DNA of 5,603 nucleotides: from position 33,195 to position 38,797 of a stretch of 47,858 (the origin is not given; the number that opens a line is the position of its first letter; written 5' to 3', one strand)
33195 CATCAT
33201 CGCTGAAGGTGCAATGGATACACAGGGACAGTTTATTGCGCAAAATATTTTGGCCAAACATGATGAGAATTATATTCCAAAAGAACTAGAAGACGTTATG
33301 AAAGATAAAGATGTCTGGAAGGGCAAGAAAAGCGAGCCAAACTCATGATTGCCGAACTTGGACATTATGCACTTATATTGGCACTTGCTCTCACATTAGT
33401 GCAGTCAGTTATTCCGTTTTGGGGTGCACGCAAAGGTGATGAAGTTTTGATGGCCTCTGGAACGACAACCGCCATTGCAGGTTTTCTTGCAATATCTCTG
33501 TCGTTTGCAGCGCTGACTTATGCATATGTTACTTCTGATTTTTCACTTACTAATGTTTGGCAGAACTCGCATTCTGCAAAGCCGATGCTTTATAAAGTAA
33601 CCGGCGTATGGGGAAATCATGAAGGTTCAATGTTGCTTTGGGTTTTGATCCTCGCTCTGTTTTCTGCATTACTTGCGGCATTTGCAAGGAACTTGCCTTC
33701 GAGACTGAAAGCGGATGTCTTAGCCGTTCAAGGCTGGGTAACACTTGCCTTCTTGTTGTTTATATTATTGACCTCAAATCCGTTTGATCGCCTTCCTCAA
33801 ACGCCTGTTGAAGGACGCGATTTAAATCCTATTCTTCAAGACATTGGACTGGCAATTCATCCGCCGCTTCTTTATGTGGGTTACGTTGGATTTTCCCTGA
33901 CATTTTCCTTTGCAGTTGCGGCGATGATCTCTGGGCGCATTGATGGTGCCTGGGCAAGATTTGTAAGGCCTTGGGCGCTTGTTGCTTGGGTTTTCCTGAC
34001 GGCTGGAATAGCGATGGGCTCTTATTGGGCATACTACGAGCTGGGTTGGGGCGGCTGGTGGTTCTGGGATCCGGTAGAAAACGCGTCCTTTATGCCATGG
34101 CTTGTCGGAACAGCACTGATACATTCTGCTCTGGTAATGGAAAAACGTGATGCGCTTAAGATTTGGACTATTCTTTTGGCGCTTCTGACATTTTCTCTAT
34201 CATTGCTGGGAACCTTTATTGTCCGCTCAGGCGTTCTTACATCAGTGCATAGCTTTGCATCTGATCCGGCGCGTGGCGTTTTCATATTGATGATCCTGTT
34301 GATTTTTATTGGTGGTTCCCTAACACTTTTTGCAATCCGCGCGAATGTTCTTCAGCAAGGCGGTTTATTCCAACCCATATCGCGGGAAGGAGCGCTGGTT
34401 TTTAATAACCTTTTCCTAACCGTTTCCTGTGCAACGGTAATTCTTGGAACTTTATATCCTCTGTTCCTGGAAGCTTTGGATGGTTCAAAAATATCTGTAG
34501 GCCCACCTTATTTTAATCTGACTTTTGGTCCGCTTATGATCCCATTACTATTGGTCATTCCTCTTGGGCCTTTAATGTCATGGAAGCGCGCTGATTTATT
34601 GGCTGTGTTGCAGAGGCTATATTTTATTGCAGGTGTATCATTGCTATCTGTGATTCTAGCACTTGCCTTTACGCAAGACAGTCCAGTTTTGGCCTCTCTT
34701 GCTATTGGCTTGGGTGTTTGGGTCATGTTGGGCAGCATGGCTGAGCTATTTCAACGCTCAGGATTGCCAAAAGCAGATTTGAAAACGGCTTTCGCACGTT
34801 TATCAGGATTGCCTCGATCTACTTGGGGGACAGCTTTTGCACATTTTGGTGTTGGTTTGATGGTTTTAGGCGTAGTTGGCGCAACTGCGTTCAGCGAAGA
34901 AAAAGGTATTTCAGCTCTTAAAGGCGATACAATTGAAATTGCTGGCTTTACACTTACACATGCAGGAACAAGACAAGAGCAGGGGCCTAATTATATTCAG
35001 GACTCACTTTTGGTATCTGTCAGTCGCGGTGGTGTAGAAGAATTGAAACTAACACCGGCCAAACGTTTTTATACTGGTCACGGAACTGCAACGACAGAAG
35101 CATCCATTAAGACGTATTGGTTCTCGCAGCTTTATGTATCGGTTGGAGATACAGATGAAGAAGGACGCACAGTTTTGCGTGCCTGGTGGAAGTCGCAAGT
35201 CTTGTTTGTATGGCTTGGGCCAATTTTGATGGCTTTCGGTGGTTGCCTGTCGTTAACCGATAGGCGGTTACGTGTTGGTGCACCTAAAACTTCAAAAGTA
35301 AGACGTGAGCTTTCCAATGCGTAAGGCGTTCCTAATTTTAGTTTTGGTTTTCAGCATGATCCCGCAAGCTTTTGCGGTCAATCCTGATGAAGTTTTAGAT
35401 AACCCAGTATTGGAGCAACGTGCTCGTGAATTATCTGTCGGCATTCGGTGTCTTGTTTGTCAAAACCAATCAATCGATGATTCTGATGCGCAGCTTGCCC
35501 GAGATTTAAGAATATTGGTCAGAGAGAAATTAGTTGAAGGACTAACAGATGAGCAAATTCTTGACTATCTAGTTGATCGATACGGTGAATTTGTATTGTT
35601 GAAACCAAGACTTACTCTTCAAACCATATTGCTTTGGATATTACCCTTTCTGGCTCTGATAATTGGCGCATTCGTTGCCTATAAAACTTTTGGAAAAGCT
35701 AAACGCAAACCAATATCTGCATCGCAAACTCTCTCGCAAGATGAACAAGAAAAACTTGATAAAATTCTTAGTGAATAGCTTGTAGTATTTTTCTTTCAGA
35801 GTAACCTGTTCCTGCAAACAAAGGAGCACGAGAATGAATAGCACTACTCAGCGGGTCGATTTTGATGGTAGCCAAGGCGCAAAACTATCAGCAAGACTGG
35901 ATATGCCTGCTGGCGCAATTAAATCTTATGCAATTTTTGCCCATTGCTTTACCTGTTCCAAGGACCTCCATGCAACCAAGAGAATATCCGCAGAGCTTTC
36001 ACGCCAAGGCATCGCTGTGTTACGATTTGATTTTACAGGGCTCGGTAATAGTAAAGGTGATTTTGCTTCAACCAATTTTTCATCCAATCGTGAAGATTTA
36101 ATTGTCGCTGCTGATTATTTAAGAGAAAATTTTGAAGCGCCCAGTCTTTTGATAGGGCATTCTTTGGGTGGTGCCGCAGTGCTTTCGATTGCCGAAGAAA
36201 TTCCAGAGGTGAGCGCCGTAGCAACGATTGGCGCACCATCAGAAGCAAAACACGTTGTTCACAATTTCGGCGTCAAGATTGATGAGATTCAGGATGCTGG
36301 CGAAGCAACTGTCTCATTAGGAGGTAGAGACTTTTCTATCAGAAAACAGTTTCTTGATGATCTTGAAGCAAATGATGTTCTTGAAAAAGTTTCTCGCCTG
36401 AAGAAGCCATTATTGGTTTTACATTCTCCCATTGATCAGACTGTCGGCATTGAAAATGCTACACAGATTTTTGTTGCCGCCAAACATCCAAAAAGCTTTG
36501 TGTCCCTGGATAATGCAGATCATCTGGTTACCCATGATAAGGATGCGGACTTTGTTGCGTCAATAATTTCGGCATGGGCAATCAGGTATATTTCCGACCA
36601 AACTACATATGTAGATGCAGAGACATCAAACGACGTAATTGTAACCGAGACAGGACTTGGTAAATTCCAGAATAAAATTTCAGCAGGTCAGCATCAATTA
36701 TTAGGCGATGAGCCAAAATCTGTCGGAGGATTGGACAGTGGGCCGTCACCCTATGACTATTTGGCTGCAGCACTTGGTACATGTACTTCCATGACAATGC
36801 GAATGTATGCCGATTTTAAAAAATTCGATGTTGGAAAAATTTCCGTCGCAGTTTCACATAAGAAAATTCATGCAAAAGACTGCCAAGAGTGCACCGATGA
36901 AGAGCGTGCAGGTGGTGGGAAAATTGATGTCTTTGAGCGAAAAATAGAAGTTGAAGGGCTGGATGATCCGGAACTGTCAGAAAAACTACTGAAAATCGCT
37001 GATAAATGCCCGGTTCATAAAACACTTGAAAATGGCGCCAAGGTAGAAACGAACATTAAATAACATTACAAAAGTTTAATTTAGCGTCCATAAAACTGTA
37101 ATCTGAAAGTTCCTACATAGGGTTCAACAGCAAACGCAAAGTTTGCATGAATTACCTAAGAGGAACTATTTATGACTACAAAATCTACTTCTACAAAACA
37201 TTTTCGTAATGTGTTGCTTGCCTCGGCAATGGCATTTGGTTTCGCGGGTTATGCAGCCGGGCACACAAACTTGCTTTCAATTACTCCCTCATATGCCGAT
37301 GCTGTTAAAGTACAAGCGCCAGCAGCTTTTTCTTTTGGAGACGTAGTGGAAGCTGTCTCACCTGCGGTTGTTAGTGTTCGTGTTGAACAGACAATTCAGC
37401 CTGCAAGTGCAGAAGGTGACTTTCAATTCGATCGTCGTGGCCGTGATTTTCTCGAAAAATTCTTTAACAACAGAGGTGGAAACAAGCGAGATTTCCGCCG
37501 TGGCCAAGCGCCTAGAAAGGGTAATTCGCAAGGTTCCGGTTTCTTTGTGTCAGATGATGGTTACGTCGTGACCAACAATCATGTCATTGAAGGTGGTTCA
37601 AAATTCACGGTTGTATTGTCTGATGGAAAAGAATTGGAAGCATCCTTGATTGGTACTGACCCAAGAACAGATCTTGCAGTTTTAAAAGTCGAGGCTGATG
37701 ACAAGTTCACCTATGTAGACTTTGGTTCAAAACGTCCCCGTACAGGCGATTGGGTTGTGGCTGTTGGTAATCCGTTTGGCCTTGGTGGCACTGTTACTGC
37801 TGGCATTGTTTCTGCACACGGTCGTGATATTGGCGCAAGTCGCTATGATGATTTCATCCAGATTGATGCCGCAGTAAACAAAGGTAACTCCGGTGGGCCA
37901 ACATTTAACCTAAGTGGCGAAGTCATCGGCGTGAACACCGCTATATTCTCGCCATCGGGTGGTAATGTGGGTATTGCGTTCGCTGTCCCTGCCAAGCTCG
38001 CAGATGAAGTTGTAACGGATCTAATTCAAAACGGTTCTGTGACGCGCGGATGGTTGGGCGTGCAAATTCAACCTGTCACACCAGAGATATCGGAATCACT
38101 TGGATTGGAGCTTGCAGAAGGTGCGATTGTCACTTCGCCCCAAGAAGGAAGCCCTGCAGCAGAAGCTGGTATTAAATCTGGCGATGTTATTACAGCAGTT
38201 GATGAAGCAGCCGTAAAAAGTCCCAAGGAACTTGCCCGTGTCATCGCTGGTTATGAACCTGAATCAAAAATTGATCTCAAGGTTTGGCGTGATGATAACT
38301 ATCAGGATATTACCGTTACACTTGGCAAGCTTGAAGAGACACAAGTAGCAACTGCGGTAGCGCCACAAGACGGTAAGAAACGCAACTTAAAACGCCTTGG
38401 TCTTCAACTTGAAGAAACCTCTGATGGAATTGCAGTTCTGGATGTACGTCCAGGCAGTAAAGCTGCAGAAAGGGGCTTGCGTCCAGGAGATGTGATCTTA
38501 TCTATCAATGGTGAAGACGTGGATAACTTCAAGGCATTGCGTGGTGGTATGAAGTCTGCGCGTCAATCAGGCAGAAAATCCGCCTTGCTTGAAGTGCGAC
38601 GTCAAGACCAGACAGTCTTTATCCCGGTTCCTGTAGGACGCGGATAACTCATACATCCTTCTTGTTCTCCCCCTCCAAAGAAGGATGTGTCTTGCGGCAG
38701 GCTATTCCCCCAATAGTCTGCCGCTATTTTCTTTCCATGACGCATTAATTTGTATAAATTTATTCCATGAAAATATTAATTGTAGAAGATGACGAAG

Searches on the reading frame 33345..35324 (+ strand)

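Call 49: search_protein_families(library=pfam, proteins=[window:33345-35324:+], max_evalue=0.01)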
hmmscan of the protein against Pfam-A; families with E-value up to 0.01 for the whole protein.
window:33345-35324:+ (659 aa): 2 families
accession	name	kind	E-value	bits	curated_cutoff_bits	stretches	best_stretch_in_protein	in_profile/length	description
PF16327.10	CcmF_C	-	2.4e-111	372.5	28.7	1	315-640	1-323/323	Cytochrome c-type biogenesis protein CcmF C-terminal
PF01578.25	Cytochrom_C_asm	-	7.3e-54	183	29.9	1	89-295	1-206/212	Cytochrome C assembly protein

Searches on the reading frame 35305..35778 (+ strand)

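Call 49: search_protein_families(library=pfam, proteins=[window:35305-35778:+], max_evalue=0.01)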
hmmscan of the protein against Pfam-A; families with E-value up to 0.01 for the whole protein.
window:35305-35778:+ (157 aa): 1 family
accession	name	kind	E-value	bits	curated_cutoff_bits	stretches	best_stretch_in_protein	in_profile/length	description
PF03918.19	CcmH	-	2.3e-49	166.8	25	1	13-155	2-143/143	Cytochrome C biogenesis protein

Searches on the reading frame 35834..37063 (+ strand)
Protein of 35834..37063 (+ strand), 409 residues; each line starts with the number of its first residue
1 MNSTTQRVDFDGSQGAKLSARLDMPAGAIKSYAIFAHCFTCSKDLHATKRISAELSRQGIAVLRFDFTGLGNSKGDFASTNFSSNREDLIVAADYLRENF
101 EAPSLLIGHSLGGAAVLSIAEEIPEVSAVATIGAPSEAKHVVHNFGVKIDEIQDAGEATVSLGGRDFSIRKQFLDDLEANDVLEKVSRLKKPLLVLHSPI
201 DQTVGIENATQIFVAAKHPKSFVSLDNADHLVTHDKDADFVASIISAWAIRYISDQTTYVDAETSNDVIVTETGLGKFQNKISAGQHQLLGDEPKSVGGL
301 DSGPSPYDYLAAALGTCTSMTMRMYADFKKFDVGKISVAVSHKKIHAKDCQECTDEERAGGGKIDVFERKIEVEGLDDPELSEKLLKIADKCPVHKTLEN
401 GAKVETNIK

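Call 49: search_protein_families(library=pfam, proteins=[window:35834-37063:+], max_evalue=0.01)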
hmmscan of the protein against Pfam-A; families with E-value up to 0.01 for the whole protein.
window:35834-37063:+ (409 aa): 8 families
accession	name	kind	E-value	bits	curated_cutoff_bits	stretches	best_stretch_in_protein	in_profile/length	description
PF02566.24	OsmC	-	1.6e-17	64.2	27.5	1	300-406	2-99/100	OsmC-like protein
PF12146.15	Hydrolase_4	-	1e-15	58.1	27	1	49-134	21-109/239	Serine aminopeptidase, S33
PF12697.13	Abhydrolase_6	-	1e-09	39.8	26.3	1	34-238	2-212/217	Alpha/beta hydrolase family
PF00561.26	Abhydrolase_1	-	1.3e-07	32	25.8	1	34-137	4-105/245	alpha/beta hydrolase fold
PF12740.14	PETase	-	1.2e-05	25.4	28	0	189-261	167-241/263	PET hydrolase-like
PF02129.25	Peptidase_S15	-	2.6e-05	24.5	23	0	52-181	44-176/262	X-Pro dipeptidyl-peptidase (S15 family)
PF00326.27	Peptidase_S9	-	0.0003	20.8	22.6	1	57-233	12-190/213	Prolyl oligopeptidase family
PF20408.4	Abhydrolase_11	-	0.00063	20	27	1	33-138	5-111/193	Alpha/beta hydrolase domain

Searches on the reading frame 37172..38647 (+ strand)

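Call 49: search_protein_families(library=pfam, proteins=[window:37172-38647:+], max_evalue=0.01)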
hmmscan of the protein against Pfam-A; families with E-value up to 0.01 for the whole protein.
window:37172-38647:+ (491 aa): 9 families
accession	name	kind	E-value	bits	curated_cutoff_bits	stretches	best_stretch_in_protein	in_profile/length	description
PF13365.12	Trypsin_2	-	1.2e-33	117.3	27.6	1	121-254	1-144/144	Trypsin-like peptidase domain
PF13180.12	PDZ_2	-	2e-28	98.9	27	2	294-384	2-80/80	PDZ domain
PF17820.7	PDZ_6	-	1.8e-24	85.7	27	2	319-373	1-54/54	PDZ domain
PF00595.29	PDZ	-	1.3e-22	80.3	23.2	2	404-455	7-62/81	PDZ domain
PF00089.32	Trypsin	-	1.1e-19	71.6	20.6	1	120-273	26-212/220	Trypsin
PF14685.13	PDZ_Tricorn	-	1.5e-07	31.7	25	1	321-380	25-86/88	Tricorn protease PDZ domain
PF19805.5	DUF6288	-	2.7e-06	27.3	26.3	1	320-385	5-77/402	Family of unknown function (DUF6288)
PF11874.13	DUF3394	-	8.5e-06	26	28.2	1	349-446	59-149/181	Domain of unknown function (DUF3394)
PF10459.15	Peptidase_S46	-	0.0012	18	22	0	120-138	48-66/698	Peptidase S46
